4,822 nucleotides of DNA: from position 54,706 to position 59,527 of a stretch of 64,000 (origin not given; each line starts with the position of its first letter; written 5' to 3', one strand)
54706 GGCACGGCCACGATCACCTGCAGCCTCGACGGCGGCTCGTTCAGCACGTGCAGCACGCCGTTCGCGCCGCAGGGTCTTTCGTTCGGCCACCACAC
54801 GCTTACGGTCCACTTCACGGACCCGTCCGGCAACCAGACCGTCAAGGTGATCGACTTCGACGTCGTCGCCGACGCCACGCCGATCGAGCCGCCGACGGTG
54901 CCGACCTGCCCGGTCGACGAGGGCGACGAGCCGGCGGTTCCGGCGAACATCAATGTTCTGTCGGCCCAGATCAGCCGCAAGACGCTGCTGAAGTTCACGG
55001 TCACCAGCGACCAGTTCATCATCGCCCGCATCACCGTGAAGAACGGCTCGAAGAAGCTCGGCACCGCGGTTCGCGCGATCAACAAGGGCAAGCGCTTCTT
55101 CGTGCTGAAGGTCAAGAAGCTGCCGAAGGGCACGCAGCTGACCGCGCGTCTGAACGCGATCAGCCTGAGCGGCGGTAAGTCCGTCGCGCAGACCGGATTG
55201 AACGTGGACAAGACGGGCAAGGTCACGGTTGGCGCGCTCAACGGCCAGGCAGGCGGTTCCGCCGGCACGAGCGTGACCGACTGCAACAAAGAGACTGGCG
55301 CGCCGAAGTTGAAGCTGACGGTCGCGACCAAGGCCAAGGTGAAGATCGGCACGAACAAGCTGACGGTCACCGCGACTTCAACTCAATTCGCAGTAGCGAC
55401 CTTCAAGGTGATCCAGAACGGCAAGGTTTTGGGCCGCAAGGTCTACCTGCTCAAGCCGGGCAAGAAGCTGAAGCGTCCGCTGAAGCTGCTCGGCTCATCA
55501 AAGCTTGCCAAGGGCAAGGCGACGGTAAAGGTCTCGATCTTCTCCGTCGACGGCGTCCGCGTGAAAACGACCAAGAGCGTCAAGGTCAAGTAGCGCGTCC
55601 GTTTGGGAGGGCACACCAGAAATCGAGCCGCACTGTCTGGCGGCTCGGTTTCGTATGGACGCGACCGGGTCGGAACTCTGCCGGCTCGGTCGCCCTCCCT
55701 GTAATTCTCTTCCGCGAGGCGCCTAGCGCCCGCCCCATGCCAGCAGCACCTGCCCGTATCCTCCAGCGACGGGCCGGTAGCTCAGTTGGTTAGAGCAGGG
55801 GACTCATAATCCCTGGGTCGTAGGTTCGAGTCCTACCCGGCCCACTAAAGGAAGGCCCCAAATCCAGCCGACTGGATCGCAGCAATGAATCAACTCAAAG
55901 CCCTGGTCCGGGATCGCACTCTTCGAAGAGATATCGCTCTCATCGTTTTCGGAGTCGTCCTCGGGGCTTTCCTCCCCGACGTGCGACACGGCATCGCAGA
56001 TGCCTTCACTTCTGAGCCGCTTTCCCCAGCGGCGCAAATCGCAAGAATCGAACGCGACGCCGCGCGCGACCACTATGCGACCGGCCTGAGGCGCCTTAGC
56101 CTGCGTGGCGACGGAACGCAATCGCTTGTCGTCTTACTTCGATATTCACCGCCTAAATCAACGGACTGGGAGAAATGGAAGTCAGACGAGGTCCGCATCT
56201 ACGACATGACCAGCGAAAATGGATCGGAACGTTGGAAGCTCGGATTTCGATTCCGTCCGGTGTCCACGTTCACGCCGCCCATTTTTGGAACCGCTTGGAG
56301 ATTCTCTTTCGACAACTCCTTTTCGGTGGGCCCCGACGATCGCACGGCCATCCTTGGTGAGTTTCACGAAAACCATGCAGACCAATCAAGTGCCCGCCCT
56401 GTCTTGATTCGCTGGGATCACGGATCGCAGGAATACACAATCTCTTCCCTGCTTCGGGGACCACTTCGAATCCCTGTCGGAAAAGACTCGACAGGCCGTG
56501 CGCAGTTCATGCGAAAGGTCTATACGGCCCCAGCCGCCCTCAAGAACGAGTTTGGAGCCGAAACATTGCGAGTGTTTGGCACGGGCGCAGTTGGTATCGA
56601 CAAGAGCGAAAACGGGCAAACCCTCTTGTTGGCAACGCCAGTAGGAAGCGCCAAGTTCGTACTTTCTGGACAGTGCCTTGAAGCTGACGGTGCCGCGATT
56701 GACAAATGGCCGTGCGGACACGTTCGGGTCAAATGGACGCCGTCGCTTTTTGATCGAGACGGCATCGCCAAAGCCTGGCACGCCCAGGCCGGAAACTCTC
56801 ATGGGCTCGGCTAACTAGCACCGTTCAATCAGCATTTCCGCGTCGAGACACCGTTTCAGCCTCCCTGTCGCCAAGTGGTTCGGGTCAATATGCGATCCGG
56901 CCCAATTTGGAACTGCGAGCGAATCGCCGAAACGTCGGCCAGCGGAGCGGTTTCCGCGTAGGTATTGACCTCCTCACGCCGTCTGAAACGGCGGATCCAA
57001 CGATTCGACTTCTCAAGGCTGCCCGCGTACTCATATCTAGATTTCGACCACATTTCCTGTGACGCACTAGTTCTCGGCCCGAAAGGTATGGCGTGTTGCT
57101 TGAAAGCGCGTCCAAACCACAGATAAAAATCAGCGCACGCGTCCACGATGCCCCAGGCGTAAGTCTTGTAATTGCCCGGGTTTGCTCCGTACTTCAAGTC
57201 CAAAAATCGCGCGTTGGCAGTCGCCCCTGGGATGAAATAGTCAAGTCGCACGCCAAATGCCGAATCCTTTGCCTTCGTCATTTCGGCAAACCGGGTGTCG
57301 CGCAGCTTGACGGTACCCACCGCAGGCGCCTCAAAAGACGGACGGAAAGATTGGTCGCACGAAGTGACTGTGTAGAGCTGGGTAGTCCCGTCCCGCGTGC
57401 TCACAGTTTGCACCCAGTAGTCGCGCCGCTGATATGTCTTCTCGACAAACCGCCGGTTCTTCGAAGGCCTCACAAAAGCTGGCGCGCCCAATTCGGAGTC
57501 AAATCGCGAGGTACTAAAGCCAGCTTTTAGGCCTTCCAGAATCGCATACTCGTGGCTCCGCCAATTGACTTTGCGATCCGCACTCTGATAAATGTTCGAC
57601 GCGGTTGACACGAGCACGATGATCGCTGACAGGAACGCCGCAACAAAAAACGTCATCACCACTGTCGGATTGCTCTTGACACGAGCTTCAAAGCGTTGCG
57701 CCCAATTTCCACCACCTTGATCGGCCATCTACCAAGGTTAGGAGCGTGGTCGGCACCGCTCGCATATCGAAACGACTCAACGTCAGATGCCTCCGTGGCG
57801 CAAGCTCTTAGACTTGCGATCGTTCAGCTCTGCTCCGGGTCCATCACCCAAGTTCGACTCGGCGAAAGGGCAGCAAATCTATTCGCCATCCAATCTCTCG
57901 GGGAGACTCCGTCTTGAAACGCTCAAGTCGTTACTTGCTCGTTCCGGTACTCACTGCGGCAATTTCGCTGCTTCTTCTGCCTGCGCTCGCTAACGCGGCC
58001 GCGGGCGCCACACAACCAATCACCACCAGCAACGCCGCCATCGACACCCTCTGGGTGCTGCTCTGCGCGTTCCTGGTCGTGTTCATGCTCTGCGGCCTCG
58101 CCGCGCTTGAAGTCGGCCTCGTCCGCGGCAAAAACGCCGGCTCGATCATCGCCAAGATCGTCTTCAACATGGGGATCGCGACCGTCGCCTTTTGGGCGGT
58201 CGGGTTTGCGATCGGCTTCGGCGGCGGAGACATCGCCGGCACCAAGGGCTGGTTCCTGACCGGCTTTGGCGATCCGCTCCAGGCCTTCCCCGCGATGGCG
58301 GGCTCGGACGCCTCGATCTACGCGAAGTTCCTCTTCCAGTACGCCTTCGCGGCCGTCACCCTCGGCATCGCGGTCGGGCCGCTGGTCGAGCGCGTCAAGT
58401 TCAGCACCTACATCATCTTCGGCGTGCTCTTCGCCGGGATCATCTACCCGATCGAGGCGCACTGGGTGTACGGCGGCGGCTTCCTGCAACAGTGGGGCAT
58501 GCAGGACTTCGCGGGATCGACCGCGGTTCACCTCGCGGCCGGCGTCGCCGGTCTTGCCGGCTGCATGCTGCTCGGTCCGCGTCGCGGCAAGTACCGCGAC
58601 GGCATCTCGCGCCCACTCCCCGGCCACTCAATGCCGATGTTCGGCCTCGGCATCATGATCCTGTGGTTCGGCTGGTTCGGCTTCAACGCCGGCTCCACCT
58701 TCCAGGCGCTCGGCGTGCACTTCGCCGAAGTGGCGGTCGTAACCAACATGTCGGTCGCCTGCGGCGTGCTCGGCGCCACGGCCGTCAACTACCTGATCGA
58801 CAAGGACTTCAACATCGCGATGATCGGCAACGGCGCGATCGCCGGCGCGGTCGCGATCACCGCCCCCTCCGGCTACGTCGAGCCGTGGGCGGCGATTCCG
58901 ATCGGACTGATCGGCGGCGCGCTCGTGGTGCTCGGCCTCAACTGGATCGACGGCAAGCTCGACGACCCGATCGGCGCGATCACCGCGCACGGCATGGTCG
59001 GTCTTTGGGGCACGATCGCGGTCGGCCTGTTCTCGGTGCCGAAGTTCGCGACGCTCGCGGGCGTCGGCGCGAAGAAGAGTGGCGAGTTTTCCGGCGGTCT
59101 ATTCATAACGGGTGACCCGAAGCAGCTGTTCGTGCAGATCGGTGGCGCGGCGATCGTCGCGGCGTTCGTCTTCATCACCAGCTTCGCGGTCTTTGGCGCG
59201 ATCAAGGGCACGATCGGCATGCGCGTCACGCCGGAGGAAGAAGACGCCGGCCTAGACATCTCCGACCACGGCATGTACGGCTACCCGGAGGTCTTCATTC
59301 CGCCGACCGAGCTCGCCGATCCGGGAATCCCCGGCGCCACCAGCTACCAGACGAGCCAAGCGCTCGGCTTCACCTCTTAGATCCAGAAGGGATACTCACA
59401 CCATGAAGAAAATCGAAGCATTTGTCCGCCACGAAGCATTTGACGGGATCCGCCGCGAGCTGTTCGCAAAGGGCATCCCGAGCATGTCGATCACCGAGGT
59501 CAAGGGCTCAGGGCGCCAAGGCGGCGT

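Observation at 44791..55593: Giant ~3,600-aa secreted protein with a three-part architecture and no obvious cell-wall anchor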

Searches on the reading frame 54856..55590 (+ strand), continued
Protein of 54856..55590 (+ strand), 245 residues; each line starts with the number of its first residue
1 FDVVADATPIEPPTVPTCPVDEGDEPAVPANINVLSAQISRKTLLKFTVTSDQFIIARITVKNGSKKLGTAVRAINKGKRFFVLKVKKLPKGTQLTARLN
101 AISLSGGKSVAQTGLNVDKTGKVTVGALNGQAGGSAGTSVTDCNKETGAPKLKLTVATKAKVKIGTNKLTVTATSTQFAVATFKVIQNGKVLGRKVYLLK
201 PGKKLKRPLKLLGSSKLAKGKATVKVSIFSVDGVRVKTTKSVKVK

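Call 90: search_protein_families(library=pfam, proteins=[L004:2052-5018:+, L004:5184-6392:-, L004:6481-8016:-, L004:8016-8864:-, L004:8788-9885:-, L004:10462-11520:-, P0204], max_evalue=0.0001)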
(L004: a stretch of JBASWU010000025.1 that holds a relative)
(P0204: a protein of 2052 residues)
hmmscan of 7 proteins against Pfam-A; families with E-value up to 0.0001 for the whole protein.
L004:2052-5018:+ (989 aa): 10 families
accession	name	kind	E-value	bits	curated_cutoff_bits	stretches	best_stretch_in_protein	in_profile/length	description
PF19077.6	Big_13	-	4.3e-41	140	27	3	610-680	23-102/102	Bacterial Ig-like domain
PF13750.12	Big_3_3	-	1.7e-09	38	27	0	725-781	3-60/157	Bacterial Ig-like domain (group 3)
PF00028.23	Cadherin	-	6.3e-09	36.6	28.8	0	366-431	31-93/93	Cadherin domain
PF24421.1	Ig_J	-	9.8e-09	35.7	29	0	644-678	67-101/104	Tip attachment protein J, Ig-like domain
PF02494.22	HYR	-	1.2e-06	29.2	21.7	0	648-678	52-81/81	HYR domain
PF06832.18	BiPBP_C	-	3.8e-06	27.2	26.8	0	538-585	40-86/90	Penicillin-Binding Protein C-terminus Family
PF13754.12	Big_3_4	-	6.3e-06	26.5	27.3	0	398-430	29-61/106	Domain of unknown function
PF18565.7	Glyco_hydro2_C5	-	2.6e-05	24.5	32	0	406-436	19-49/103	Glycoside hydrolase family 2 C-terminal domain 5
PF12245.14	Big_3_2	-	3.3e-05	24.5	23.3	0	738-763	96-121/122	Bacterial Ig-like domain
PF09136.16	Glucodextran_B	-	7.1e-05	23.1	27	0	687-758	4-78/83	Glucodextranase, domain B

L004:5184-6392:- (403 aa): 4 families
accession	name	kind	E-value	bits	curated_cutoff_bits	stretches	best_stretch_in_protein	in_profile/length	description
PF00441.29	Acyl-CoA_dh_1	-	1.7e-50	171.5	22.4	1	253-401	1-149/150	Acyl-CoA dehydrogenase, C-terminal domain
PF02771.21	Acyl-CoA_dh_N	-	1.5e-29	103.1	22.9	1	31-143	1-112/113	Acyl-CoA dehydrogenase, N-terminal domain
PF02770.24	Acyl-CoA_dh_M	-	9.7e-22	77.4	33.3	1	148-241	1-97/97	Acyl-CoA dehydrogenase, middle domain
PF08028.16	Acyl-CoA_dh_2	-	1.6e-18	67.7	22.7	1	268-382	1-125/134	Acyl-CoA dehydrogenase, C-terminal domain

L004:6481-8016:- (512 aa): 2 families
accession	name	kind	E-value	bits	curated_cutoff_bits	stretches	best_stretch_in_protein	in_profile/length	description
PF00211.25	Guanylate_cyc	-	4.5e-13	49.6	21.9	1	333-499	7-173/183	Adenylate and Guanylate cyclase catalytic domain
PF00672.30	HAMP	-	4.6e-12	46.5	25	1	249-301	1-53/53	HAMP domain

L004:8016-8864:- (283 aa): 0 families

L004:8788-9885:- (366 aa): 0 families

L004:10462-11520:- (353 aa): 8 families
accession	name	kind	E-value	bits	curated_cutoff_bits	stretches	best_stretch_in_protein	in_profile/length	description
PF08241.18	Methyltransf_11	-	2.6e-23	82.9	21.2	1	129-223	1-94/95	Methyltransferase domain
PF13649.12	Methyltransf_25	-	1e-22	81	27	1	129-220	2-97/97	Methyltransferase domain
PF01209.24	Ubie_methyltran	-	1.8e-16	60.6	20.1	1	118-223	41-150/233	ubiE/COQ5 methyltransferase family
PF13847.12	Methyltransf_31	-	2.9e-15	56.7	27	1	124-225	3-110/145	Methyltransferase domain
PF08242.18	Methyltransf_12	-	1.2e-10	42.4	30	1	129-222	1-98/98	Methyltransferase domain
PF13489.12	Methyltransf_23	-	7.3e-08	32.8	27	1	112-229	8-121/164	Methyltransferase domain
PF02353.26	CMAS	-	4.1e-07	30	27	1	116-222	54-162/273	Mycolic acid cyclopropane synthetase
PF05175.20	MTS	-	2.3e-05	24.5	23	1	111-196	18-105/170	Methyltransferase small domain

P0204 (2052 aa): 11 families
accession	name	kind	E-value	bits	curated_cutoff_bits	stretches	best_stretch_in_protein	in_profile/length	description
PF19077.6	Big_13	-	1.6e-156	510.6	27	11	1304-1380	23-102/102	Bacterial Ig-like domain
PF17936.7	Big_6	-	9.9e-78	256.9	27.6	9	1660-1735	2-79/83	Bacterial Ig domain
PF09136.16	Glucodextran_B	-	1e-27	96.3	27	0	665-742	4-77/83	Glucodextranase, domain B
PF17957.7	Big_7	-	1.9e-26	92.9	24.1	0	1658-1720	6-70/70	Bacterial Ig domain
PF19714.4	DUF6209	-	6.1e-24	85.5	27.5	0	939-1014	123-201/237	Family of unknown function (DUF6209)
PF13750.12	Big_3_3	-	5.1e-22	78.7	27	0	715-766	8-56/157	Bacterial Ig-like domain (group 3)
PF20009.4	GEVED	-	7.1e-15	56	24.4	1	362-438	2-77/78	GEVED domain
PF00039.24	fn1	-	7.9e-10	39.2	27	0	962-983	18-40/40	Fibronectin type I domain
PF21223.3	TPPII_Ig-like-1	-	2.3e-06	28.3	27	0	1075-1109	82-116/117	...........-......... II, first Ig-like domain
PF20204.3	DUF6566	-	3.3e-06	27.6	26.7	0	1143-1182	3-42/78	Domain of unknown function (DUF6566)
PF04500.22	FLYWCH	-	6.9e-05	23.4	23.6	0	963-985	12-34/62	FLYWCH zinc finger domain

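Call 97: list_cluster_members(proteins=[P0206, P0279, P0233, P0239, P0290, P0291, P0002])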
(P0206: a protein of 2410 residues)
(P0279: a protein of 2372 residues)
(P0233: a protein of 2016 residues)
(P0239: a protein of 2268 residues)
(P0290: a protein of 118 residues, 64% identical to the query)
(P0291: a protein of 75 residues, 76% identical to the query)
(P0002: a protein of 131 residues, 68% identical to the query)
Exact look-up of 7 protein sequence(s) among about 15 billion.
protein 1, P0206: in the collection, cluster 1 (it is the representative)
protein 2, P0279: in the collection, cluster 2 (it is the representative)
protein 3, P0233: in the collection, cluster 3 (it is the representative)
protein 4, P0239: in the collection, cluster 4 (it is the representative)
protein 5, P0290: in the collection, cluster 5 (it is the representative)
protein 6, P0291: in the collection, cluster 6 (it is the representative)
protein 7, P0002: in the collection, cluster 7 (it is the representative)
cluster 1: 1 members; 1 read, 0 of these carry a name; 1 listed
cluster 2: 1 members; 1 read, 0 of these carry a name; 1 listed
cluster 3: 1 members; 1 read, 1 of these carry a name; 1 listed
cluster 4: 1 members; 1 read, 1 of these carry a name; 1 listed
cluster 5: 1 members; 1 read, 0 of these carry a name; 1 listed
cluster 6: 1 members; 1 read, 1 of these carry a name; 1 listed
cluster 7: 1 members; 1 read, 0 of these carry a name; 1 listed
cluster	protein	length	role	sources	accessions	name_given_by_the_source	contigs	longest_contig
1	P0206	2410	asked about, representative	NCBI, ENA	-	-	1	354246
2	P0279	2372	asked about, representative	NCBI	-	-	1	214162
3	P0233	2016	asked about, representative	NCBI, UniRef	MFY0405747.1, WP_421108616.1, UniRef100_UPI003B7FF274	Ig-like domain-containing protein [Solicola sp. PLA-1-18] | Ig-like domain-containing protein n=1 Tax=Solicola sp. PLA-1-18 TaxID=3380532 ...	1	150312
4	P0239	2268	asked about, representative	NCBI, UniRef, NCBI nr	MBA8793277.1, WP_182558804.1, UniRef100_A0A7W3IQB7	hypothetical protein FHX74_000871 [Friedmanniella endophytica] | Ig-like domain (Group 3) n=1 Tax=Microlunatus kandeliicorticis TaxID=1759536 ... | Ig-like domain-containing protein [Microlunatus kandeliicorticis]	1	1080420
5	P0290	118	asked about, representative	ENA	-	-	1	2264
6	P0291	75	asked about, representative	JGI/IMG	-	hypothetical protein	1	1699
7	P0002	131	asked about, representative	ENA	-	-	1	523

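Call 98: find_encoding_contigs(protein=P0279, flank=8000, max_places=3)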
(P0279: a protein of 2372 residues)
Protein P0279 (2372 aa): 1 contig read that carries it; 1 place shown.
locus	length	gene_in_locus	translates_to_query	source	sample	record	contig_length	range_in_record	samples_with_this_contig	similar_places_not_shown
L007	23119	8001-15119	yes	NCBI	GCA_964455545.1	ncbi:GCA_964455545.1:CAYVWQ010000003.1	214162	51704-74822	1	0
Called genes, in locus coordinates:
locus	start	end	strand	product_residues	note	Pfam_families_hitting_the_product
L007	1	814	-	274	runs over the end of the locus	PF00106:adh_short, PF08659:KR (weak), PF13561:adh_short_C2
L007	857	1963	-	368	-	PF02073:Peptidase_M29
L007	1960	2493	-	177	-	PF01174:SNO, PF07685:GATase_3, PF01965:DJ-1_PfpI (weak)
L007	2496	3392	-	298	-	PF01680:SOR_SNZ, PF00977:His_biosynth (weak), PF05690:ThiG (weak)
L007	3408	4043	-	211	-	PF01965:DJ-1_PfpI (weak), PF01174:SNO, PF07685:GATase_3 (weak)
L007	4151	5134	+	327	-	PF00491:Arginase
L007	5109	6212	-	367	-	PF00933:Glyco_hydro_3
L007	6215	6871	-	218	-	PF00753:Lactamase_B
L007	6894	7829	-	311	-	PF01418:HTH_6, PF01380:SIS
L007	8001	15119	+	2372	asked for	PF17936:Big_6, PF19077:Big_13, PF17936:Big_6, PF19077:Big_13, PF17936:Big_6, PF19077:Big_13, PF17936:Big_6, PF19077:Big_13, +21 more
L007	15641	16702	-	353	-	-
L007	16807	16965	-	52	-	-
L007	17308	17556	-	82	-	-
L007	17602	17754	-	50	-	-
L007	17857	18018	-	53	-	-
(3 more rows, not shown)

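Call 99: find_encoding_contigs(protein=P0206, flank=8000, max_places=3)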
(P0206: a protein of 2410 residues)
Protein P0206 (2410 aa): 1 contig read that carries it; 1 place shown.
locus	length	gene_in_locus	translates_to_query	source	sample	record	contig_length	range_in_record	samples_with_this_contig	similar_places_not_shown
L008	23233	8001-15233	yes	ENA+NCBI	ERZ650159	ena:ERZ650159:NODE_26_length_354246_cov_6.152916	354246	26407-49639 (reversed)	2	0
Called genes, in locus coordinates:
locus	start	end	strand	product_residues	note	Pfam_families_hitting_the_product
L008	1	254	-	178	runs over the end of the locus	PF02075:RuvC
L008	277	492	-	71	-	-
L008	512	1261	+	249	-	PF20772:TACO1_YebC_N, PF01709:Transcrip_reg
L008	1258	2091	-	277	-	PF00106:adh_short, PF08659:KR, PF13561:adh_short_C2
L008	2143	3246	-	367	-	PF02073:Peptidase_M29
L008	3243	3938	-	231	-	PF01174:SNO, PF07685:GATase_3 (weak)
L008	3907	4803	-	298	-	PF01680:SOR_SNZ, PF05690:ThiG (faint)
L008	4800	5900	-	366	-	PF00933:Glyco_hydro_3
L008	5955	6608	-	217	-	PF00753:Lactamase_B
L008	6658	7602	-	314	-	PF01418:HTH_6, PF01380:SIS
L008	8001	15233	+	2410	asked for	PF20009:GEVED, PF19077:Big_13, PF17936:Big_6, PF19077:Big_13, PF17936:Big_6, PF19077:Big_13, PF17936:Big_6, PF19077:Big_13, +22 more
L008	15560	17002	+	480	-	PF00909:Ammonium_transp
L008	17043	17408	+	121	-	PF00543:P-II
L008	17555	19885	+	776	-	PF00990:GGDEF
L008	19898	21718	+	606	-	PF00009:GTP_EFTU, PF01926:MMR_HSR1 (faint), PF03144:GTP_EFTU_D2, PF22042:EF-G_D2, PF00679:EFG_C, PF21018:BipA_C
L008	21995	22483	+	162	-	PF00484:Pro_CA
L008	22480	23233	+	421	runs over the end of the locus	PF06772:LtrA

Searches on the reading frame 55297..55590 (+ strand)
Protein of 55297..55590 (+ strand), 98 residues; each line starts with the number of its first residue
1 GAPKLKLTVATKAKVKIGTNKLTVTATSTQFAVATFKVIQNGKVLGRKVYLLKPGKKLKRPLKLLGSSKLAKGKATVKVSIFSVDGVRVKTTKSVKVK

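Call 89: find_related_loci(query=A5, collection=metagenome_contigs, flank=10000)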
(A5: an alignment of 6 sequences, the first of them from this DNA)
Query A5 (98 aa) in metagenome_contigs; peptide patterns used: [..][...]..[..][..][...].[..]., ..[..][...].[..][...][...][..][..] (x = any residue, [..] = any of these).
600 stretches matched a pattern, but none encodes a relative of the query by tblastn (E <= 1e-3).

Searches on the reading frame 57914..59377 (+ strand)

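Call 10: search_protein_families(library=pfam, proteins=[window:57914-59377:+], max_evalue=0.001)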
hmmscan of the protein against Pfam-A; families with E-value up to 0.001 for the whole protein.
window:57914-59377:+ (488 aa): 1 family
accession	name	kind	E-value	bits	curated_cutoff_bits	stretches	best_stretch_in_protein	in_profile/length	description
PF00909.26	Ammonium_transp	-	5e-104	348.6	23.2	1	46-457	1-399/399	Ammonium Transporter Family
